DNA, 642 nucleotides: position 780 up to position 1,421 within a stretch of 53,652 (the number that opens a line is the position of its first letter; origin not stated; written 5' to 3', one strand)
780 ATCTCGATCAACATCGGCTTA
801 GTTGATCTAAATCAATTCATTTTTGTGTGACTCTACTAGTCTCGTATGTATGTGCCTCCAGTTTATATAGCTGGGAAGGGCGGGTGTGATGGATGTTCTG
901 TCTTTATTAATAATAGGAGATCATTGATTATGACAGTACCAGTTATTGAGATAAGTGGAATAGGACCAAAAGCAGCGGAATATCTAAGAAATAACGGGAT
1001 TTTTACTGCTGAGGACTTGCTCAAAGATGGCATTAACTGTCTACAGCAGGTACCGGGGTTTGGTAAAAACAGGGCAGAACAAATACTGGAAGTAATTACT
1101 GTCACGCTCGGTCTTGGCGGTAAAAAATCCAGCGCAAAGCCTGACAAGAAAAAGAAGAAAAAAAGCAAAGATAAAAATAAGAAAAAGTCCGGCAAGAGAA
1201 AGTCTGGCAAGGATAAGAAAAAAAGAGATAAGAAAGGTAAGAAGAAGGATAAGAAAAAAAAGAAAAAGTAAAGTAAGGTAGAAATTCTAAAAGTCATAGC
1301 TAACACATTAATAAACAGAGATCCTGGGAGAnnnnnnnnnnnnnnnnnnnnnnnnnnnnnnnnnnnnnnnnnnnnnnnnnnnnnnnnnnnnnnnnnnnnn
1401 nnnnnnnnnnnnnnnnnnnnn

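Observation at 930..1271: HhH protein with a ~63% lysine tail just upstream of PPK2: possible polyP-DNA tether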

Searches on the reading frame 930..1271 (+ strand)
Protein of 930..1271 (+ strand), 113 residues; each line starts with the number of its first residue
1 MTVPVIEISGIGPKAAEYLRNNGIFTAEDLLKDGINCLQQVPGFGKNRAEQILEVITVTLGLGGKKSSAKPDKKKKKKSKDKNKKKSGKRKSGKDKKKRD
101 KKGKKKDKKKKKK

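Call 4: search_protein_families(library=pfam, proteins=[window:930-1268:+], max_evalue=1)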
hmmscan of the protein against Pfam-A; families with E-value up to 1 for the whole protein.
window:930-1268:+ (113 aa): 5 families
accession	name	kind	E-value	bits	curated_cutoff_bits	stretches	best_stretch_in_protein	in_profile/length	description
PF14520.12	HHH_5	-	1.8e-12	47.9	27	1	5-54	4-53/57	Helix-hairpin-helix domain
PF10391.15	DNA_pol_lambd_f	-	0.00018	21.7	29.8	1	7-34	5-32/51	Fingers domain of DNA polymerase lambda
PF11798.14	IMS_HHH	-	0.00087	19.8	24.4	1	3-24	11-32/32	IMS family HHH motif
PF00633.29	HHH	-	0.012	15.9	24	0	38-54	13-29/30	Helix-hairpin-helix motif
PF11731.14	Cdd1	-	0.018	15.7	25.5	0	7-31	10-34/86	Pathogenicity locus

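Call 9: find_related_loci(query=A1, collection=genome_contigs, flank=8000)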
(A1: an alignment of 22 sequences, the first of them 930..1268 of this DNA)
Query A1 (113 aa) in genome_contigs; peptide patterns used: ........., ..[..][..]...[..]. (x = any residue, [..] = any of these).
162 stretches matched a pattern; 15 encode a relative of the query (tblastn E <= 1e-3); 15 distinct loci.
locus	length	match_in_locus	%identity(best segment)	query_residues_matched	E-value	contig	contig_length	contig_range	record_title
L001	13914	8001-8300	30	3-109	3e-7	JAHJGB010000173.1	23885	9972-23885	MAG: Candidatus Omnitrophota bacterium isolate Modern_marine_glass_biofilm.mb.50 Modern_marine_glas.mb.50_k141_1153282,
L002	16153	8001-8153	43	3-53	1e-6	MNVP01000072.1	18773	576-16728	MAG: Candidatus Omnitrophica bacterium CG1_02_40_15 cg1_0.2_scaffold_5184_c, whole genome shotgun sequence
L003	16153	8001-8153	43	3-53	1e-6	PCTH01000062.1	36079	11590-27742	MAG: Candidatus Omnitrophica bacterium CG22_combo_CG10-13_8_21_14_all_43_16 CG22_scaffold_579_c, whole genome shotgun se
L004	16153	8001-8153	43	3-53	1e-6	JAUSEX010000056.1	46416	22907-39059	MAG: Candidatus Omnitrophota bacterium isolate E14_maxbin.253 E14_k141_1139522, whole genome shotgun sequence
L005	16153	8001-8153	43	3-53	2e-6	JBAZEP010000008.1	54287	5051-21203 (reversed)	MAG: Candidatus Omnitrophota bacterium isolate SO_2017_LW3_129 NODE_1233_length_54287_cov_5.285635_LW162_2017, whole gen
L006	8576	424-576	45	3-53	2e-6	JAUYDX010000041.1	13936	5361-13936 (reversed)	MAG: Candidatus Omnitrophota bacterium isolate C20_metabat.bin.76_sub C20_k141_504493, whole genome shotgun sequence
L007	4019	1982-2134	43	3-53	2e-6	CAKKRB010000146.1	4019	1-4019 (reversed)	Omnitrophica bacterium GWA2_41_15 isolate Hainich-H43-bin222-1 genome assembly, contig: H43-bin222_1_Hain_H43_02um_R3_20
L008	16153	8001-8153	43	3-53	3e-6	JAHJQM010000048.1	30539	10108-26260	MAG: Candidatus Omnitrophota bacterium isolate OS_PC_MetaG.mb.108 OS_PC_MetaG.mb.108_k141_667489, whole genome shotgun s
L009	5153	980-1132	41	3-53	7e-6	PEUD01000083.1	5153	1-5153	MAG: Candidatus Omnitrophica bacterium CG02_land_8_20_14_3_00__42_8 CG02_land_8_20_14_3.00_150_scaffold_11941_c, whole g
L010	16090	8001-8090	60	5-34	3e-5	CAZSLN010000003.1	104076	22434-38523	MAG TPA_asm: uncultured Anaerolinea sp. isolate SRP272421_co2_833 genome assembly, contig: NODE_181_length_104076_cov_4.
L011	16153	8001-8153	42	5-53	9e-5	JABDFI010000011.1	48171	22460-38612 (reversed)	MAG: Chlamydiae bacterium isolate BWOrgHeat_Nextera88_MAG2 3300020970.a:Ga0206972_1023, whole genome shotgun sequence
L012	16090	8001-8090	50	5-34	1e-4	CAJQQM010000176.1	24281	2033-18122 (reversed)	MAG: uncultured Aureispira sp. isolate 3_20180511_Bin_METABAT_31_1 genome assembly, contig: c_000017600731, whole genome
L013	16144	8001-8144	36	8-56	1e-4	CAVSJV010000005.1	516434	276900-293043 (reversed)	MAG: Methanomassiliicoccaceae archaeon isolate MFD02416.bin.2.149 genome assembly, contig: contig_75303, whole genome sh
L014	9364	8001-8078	58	5-30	1e-4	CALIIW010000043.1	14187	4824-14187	MAG: uncultured Saprospiraceae bacterium isolate R3_Bin_METABAT__200_sub_1 genome assembly, contig: c_000000062194, whol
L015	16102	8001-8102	47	1-34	2e-4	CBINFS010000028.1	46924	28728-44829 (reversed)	MAG TPA_asm: uncultured bacterium isolate SRR16817064_binner12_Refined_7 genome assembly, contig: ERZ27394172.245, whole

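Call 14: find_encoding_contigs(protein=window:930-1271:+, flank=10000, max_places=6)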
Protein window:930-1271:+ (113 aa): 1 contig read that carries it; 1 place shown.
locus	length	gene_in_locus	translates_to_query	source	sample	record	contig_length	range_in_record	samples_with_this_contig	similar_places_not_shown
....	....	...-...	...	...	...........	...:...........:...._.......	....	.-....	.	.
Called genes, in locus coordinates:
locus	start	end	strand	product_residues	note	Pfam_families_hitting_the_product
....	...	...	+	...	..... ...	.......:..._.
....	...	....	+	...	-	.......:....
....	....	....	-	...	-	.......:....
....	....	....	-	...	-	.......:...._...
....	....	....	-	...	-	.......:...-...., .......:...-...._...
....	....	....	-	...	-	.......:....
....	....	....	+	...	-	?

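Call 17: search_protein_families(library=ncbifam, proteins=[window:930-1268:+], max_evalue=0.00001)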
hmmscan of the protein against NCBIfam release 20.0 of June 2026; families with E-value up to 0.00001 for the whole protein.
window:930-1268:+ (113 aa): 0 families

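Call 21: find_related_loci(query=A1, collection=metagenome_contigs, flank=6000)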
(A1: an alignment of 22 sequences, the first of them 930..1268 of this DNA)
Query A1 (113 aa) in metagenome_contigs; peptide patterns used: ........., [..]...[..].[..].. (x = any residue, [..] = any of these).
225 stretches matched a pattern; 14 encode a relative of the query (tblastn E <= 1e-3); 14 distinct loci.
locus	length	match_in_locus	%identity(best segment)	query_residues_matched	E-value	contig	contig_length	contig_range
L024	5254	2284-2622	100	1-113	2e-67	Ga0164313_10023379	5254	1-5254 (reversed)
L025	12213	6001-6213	96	1-71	2e-43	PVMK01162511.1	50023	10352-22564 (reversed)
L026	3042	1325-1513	89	1-63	5e-37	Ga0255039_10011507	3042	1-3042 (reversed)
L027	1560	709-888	85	1-60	3e-34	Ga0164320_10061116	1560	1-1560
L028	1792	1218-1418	69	1-67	1e-27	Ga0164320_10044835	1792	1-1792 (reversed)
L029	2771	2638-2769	93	1-44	2e-26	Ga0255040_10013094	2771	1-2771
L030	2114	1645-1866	34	2-54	2e-7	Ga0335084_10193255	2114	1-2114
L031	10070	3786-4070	34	3-111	3e-7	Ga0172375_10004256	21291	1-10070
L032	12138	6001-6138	43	3-48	5e-7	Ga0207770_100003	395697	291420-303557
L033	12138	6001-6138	43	3-48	5e-7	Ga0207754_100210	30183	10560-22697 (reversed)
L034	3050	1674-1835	35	2-55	2e-6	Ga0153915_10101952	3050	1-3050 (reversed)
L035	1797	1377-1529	43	3-53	2e-6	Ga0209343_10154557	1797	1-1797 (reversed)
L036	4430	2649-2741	55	2-32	5e-6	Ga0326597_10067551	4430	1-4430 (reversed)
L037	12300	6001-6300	30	4-87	6e-5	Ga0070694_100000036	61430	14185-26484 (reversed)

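Call 32: predict_structure(alignment_id=A1)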
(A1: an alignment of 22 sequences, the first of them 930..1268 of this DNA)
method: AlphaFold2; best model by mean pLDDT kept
length: 113 residues; sequences in the alignment: 22
mean_pLDDT: 67.8   pTM: 0.43
mean pLDDT of the five models: 67.8, 65.7, 62.0, 61.6, 61.3
residues with pLDDT >= 90: 0; 70-90: 59; 50-70: 34; < 50: 20
segments of 3 or more residues with pLDDT < 50: 67-69, 78-80, 84-91
pLDDT, mean of each block of 10 residues (from residue 1): 79 86 86 81 80 79 53 49 49 53 55 49
secondary structure, 60 per line:
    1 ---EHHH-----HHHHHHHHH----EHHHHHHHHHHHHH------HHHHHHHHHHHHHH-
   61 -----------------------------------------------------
elements in order: H13-21 H27-39 H46-59

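Call 43: fold_search(model_id=the predicted structure, library=pdb)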
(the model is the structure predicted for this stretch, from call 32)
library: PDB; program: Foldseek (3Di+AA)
matches with E <= 10: 374; with E <= 0.001: 0
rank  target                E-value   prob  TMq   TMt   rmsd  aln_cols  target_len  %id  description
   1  8gyk_C                2.3e-02  1.00  0.46  0.20   3.5        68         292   19  CryoEM structure of the RAD51_ADP filament (released 2023-08-30)
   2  8faz_C                2.8e-02  1.00  0.40  0.16   6.6        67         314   25  Cryo-EM structure of the human BCDX2 complex (released 2023-06-21)
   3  1doq                  3.9e-02  1.00  0.40  0.59   3.1        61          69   21  THE C-TERMINAL DOMAIN OF THE RNA POLYMERASE ALPHA SUBUNIT FROM THERMUS THERMOPHILUS (released 2000-01-05)
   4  9i62_E                4.4e-02  1.00  0.46  0.18   3.4        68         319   19  CryoEM structure of a RAD51 D-loop (released 2025-06-04)
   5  9q23_C                4.4e-02  0.99  0.41  0.16   5.7        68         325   25  DX2-CX3-RAD51 structure in the intermediate state (released 2026-03-04)
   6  3ew9                  5.0e-02  1.00  0.45  0.18   3.8        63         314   22  RADA recombinase from METHANOCOCCUS MARIPALUDIS in complex with AMPPNP and potassium ions (released 2009-05-05)
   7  1t4g                  6.8e-02  1.00  0.45  0.19   3.8        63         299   21  ATPase in complex with AMP-PNP (released 2004-08-17)
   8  8gyk_A                6.8e-02  0.99  0.44  0.19   3.7        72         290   21  CryoEM structure of the RAD51_ADP filament (released 2023-08-30)
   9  4hyk_A                7.3e-02  1.00  0.43  0.15   2.1        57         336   30  Dbh Ternary Complex (substrates partially disordered) (released 2013-01-02)
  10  1xu4                  7.3e-02  1.00  0.45  0.18   3.8        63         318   21  ATPASE IN COMPLEX WITH AMP-PNP, MAGNESIUM AND POTASSIUM CO-F (released 2004-11-16)
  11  9qn8_E                7.3e-02  1.00  0.45  0.18   3.6        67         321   19  RAD51 filament in complex with calcium and ATP bound by the RAD51AP1 C-terminus (released 2025-12-03)
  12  1wcn_MODEL_1_A        7.8e-02  1.00  0.46  0.70   2.6        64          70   23  NMR structure of the carboxyterminal domains of Escherichia coli NusA (released 2005-08-31)
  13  9q29_L                7.8e-02  0.99  0.44  0.18   3.6        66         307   21  DX2-CX3 structure capping RAD51 filament (released 2026-03-04)
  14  9d4n_A                8.3e-02  0.99  0.44  0.18   3.7        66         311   23  The cryo-EM structure of the yeast Dmc1 filament bound to ssDNA in the presence of ATP (released 2025-01-22)
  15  5nwl_H                8.3e-02  0.99  0.44  0.19   4.5        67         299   19  Crystal structure of a human RAD51-ATP filament. (released 2018-03-07)
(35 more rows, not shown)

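Call 49: find_homologous_proteins(query=A4, max_evalue=1e-10)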
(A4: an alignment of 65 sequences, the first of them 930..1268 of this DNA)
Query A4 (65 sequences) (113 aa, profile of the alignment): 456 proteins with E <= 1e-10 among 8000 candidates; the best 120 are listed.
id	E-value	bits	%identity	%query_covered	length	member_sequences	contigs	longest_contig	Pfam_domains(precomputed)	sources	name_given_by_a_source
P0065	3.9e-31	126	55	47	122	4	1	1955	PF14520.13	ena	-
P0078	4.7e-31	125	40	72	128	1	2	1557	PF14520.13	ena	-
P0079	1.2e-30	124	54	41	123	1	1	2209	PF14520.13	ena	-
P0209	1.8e-29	120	43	62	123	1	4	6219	PF14520.13,PF00633.30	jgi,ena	jgi:3-methyladenine DNA glycosylase/8-oxoguanine DNA glycosylase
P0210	2.4e-29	120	42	47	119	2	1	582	PF14520.13,PF11798.15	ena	-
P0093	5.8e-29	119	42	47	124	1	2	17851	PF14520.13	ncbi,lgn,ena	-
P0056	1.2e-28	118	39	94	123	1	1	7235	PF14520.13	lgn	-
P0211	1.8e-28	117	39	48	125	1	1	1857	PF12826.14,PF14520.13,PF11798.15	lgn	-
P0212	2.1e-28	117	34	85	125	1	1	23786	PF14520.13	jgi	jgi:hypothetical protein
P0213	2.4e-28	117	46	48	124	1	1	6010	PF14520.13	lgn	-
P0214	4.6e-28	116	46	48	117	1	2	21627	PF14520.13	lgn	-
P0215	4.6e-28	116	35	69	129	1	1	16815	PF14520.13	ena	-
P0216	5.2e-28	116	39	96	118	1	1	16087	PF14520.13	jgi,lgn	-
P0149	5.9e-28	115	41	48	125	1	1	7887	PF14520.13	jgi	jgi:transcription termination factor NusA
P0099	6.3e-28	115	40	59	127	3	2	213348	PF14520.13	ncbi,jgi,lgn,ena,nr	ncbi:MAG: hypothetical protein C0631_04145 [Sedimenticola sp.]|nr:MAG: hypothetical protein C0631_04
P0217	7.0e-28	115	42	47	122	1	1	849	PF14520.13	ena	-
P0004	8.3e-28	115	90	56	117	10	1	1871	PF14520.13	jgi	jgi:Holliday junction resolvasome RuvABC DNA-binding subunit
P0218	9.7e-28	115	49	47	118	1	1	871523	PF14520.13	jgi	jgi:Helix-hairpin-helix domain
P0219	1.4e-27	114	38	79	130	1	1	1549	PF14520.13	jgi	jgi:endonuclease III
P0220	1.5e-27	114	44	42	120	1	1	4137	PF14520.13,PF11798.15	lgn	-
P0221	1.6e-27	114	38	37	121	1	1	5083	PF14520.13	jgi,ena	-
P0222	1.7e-27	114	40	64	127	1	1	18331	PF14520.13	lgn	-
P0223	2.9e-27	113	45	63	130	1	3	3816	PF14520.13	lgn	-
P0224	3.2e-27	113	48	53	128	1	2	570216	PF14520.13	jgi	jgi:helix-hairpin-helix protein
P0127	3.8e-27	113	47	43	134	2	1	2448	PF12826.14,PF10391.16,PF14520.13,PF00633.30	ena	-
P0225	4.1e-27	113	48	48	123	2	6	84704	PF14520.13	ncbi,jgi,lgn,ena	ncbi:MAG: helix-hairpin-helix domain-containing protein [Gammaproteobacteria bacterium]|jgi:hypothet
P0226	4.4e-27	113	54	48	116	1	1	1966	PF14520.13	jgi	jgi:hypothetical protein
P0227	4.4e-27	113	31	93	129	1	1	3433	PF14520.13,PF00633.30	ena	-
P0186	4.8e-27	112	45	47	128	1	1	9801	PF14520.13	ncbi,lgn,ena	-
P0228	4.9e-27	112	45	53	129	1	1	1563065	PF14520.13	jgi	jgi:Helix-hairpin-helix domain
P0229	5.1e-27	112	38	96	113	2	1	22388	PF14520.13,PF11798.15,PF00633.30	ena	-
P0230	5.4e-27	112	58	44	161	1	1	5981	PF14520.13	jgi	jgi:hypothetical protein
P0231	5.6e-27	112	46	48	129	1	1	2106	PF14520.13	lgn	-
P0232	6.5e-27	112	48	52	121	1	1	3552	PF14520.13,PF00633.30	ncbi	-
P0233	7.4e-27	112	31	94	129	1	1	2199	PF14520.13,PF00633.30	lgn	-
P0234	8.2e-27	112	53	58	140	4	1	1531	PF14520.13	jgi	jgi:hypothetical protein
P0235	8.4e-27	112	49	66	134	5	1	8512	PF14520.13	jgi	-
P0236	1.2e-26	111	45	47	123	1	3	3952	PF14520.13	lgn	-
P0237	1.4e-26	111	41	48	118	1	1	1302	PF14520.13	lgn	-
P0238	1.6e-26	111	33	66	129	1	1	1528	PF14520.13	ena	-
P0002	1.6e-26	111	94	57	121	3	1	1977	PF14520.13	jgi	-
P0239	1.7e-26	111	42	42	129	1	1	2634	PF14520.13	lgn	-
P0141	1.7e-26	111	43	47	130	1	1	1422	PF14520.13,PF00633.30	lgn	-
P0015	1.8e-26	111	83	61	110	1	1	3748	PF14520.13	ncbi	-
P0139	1.8e-26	111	43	48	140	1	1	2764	PF14520.13,PF11798.15,PF00633.30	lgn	-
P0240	2.0e-26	110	41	69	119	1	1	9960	PF14520.13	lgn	-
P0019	2.3e-26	110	71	62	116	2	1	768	PF14520.13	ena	-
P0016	2.3e-26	110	84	57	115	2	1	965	PF14520.13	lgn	-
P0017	2.4e-26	110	74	61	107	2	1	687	PF14520.13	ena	-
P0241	2.4e-26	110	41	48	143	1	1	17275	PF14520.13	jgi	-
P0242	2.5e-26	110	40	47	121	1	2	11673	PF14520.13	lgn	-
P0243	2.8e-26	110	42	47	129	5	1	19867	PF14520.13,PF00633.30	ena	-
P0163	2.8e-26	110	47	47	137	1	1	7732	PF14520.13,PF00633.30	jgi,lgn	-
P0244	3.1e-26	110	50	42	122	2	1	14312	PF14520.13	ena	-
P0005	3.1e-26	110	88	57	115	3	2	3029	PF14520.13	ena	-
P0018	3.3e-26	110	72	61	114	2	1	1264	PF14520.13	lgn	-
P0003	3.7e-26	110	75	94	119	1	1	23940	PF14520.13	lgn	-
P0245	4.3e-26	109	43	47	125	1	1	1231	PF14520.13,PF00633.30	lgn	-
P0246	4.5e-26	109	38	47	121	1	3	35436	PF14520.13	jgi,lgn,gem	-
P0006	5.5e-26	109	87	56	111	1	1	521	PF14520.13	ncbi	-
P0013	6.2e-26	109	87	54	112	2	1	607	PF14520.13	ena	-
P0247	6.9e-26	109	33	71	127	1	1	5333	PF14520.13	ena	-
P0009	7.8e-26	109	91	57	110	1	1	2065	PF14520.13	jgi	jgi:hypothetical protein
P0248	8.0e-26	109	39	65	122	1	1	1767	PF10391.16,PF14520.13,PF11798.15,PF00633.30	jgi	jgi:predicted RecB family nuclease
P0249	8.1e-26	108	36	47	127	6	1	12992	PF14520.13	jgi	-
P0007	8.1e-26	108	89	57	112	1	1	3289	PF14520.13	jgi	-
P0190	8.5e-26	108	34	96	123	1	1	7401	PF12826.14,PF14520.13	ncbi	-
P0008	8.9e-26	108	85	53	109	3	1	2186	PF14520.13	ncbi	-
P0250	9.3e-26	108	34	96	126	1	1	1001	PF12826.14,PF14520.13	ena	-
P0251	9.5e-26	108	50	42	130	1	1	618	PF14520.13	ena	-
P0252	9.7e-26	108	42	47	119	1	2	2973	PF12826.14,PF14520.13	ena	-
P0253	1.1e-25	108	43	47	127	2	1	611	PF14520.13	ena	-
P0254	1.1e-25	108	43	37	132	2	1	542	PF14520.13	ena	-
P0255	1.1e-25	108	32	66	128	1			PF14520.13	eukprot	eukprot:Anaeramoba_flamelloidesc84817_g1_i1.p1 GENE.c84817_g1_i1~~c84817_g1_i1.p1 ORF type:complete 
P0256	1.3e-25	108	40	47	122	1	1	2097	PF12826.14,PF14520.13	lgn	-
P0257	1.4e-25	108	40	47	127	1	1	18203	PF14520.13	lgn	-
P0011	1.5e-25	108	87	56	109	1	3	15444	PF14520.13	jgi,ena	jgi:Holliday junction resolvasome RuvABC DNA-binding subunit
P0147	1.7e-25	107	39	63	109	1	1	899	PF14520.13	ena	-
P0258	1.8e-25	107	35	58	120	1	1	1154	PF14520.13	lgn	-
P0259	1.9e-25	107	43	43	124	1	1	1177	PF14520.13,PF00633.30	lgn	-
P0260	2.0e-25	107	48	41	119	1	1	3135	PF14520.13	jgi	-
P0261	2.1e-25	107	40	88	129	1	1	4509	PF14520.13,PF00633.30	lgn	-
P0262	2.3e-25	107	37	48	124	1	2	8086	PF10391.16,PF14520.13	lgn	-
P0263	2.4e-25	107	36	47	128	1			PF14520.13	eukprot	eukprot:Anaeramoba_flamelloidesa579325_12.p1 GENE.a579325_12~~a579325_12.p1 ORF type:complete len:12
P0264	2.6e-25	107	41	48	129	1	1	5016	PF14520.13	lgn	-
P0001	2.7e-25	107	95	57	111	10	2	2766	PF14520.13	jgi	jgi:Holliday junction resolvasome RuvABC DNA-binding subunit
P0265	2.9e-25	107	41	63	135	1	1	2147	PF14520.13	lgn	-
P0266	3.0e-25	107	40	49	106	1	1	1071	PF14520.13,PF11798.15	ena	-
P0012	3.4e-25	107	84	57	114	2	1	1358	PF14520.13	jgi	jgi:Holliday junction resolvasome RuvABC DNA-binding subunit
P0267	3.8e-25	106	41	56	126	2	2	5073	PF14520.13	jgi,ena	-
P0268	4.2e-25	106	27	92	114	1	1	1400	PF14520.13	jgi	jgi:hypothetical protein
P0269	4.5e-25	106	40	35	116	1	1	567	PF14520.13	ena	-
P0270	5.1e-25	106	34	90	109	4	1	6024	PF14520.13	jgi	jgi:hypothetical protein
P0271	5.2e-25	106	31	73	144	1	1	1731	PF10391.16,PF14520.13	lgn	-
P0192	5.2e-25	106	42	47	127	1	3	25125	PF14520.13,PF00633.30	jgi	jgi:transcription termination factor NusA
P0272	5.3e-25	106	38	47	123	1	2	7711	PF14520.13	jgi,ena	-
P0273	5.4e-25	106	-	-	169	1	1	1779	PF14520.13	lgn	-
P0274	5.4e-25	106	36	96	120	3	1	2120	PF12826.14,PF14520.13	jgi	jgi:NAD-dependent DNA ligase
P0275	5.8e-25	106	28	47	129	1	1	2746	PF14520.13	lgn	-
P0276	5.9e-25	106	69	62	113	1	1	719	PF14520.13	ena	-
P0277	6.2e-25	106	45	47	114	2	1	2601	PF14520.13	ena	-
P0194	6.3e-25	106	36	72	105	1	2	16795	PF14520.13,PF11798.15,PF00633.30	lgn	-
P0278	6.5e-25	106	54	95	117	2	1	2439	PF14520.13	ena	-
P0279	7.5e-25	105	38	47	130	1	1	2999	PF14520.13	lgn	-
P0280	7.5e-25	105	29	65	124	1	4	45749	PF14520.13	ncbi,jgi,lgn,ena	-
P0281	7.7e-25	105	34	58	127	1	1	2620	PF14520.13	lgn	-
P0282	7.7e-25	105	30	66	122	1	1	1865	PF14520.13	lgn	-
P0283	8.5e-25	105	33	73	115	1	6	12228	PF14520.13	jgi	jgi:hypothetical protein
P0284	9.0e-25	105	46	48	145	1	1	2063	PF14520.13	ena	-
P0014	1.0e-24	105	86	56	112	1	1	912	PF14520.13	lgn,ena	-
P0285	1.3e-24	105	43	48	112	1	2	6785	PF10391.16,PF14520.13,PF11798.15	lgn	-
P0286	1.5e-24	104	36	69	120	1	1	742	PF14520.13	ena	-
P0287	1.6e-24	104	38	94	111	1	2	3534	PF14520.13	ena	-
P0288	1.7e-24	104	26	68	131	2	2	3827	PF14520.13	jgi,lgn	jgi:transcription termination factor NusA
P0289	1.8e-24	104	44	40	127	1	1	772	PF14520.13,PF11798.15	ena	-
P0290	1.8e-24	104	40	37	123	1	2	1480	PF12826.14,PF10391.16,PF14520.13,PF00633.30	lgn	-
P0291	2.5e-24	104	39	39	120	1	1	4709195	PF14520.13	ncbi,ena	-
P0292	2.5e-24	104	40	47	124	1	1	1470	PF14520.13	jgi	-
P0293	2.7e-24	104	33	80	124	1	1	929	PF14520.13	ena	-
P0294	3.3e-24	103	40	47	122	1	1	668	PF14520.13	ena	-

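Call 51: find_encoding_contigs(protein=P0228, flank=10000, max_places=2)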
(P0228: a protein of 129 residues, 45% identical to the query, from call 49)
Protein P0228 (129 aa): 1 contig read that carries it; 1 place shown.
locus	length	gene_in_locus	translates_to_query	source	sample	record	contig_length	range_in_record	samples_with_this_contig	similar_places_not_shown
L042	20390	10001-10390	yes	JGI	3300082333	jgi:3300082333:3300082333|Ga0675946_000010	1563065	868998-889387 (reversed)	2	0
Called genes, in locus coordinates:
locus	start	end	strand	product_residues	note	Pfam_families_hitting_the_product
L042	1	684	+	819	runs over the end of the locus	PF00999:Na_H_Exchanger, PF00027:cNMP_binding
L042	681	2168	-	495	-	PF20154:LNT_N, PF00795:CN_hydrolase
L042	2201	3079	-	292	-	PF21917:NMB0537_N, PF00571:CBS, PF03471:CorC_HlyC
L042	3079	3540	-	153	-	PF02130:YbeY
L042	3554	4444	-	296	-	PF02562:PhoH, PF13604:AAA_30 (weak), PF13245:AAA_19 (weak)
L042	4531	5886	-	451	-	PF00919:UPF0004, PF04055:Radical_SAM, PF01938:TRAM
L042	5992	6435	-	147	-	-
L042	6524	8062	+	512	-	PF03466:LysR_substrate (weak), PF12849:PBP_like_2, PF13531:SBP_bac_11, PF00528:BPD_transp_1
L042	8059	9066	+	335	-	PF02463:SMC_N (weak), PF00005:ABC_tran, PF20720:nSTAND3 (faint), PF13304:AAA_21 (weak), PF03459:TOBE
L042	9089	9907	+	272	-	PF05552:MS_channel_1st_1, PF00924:MS_channel_2nd, PF21082:MS_channel_3rd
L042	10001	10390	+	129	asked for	PF14520:HHH_5 (weak)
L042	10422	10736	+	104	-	PF08803:ydhR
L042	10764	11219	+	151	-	PF08238:Sel1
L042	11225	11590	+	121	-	PF01361:Tautomerase, PF14552:Tautomerase_2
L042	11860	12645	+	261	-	PF13649:Methyltransf_25 (faint), PF13489:Methyltransf_23 (weak), PF08241:Methyltransf_11 (weak)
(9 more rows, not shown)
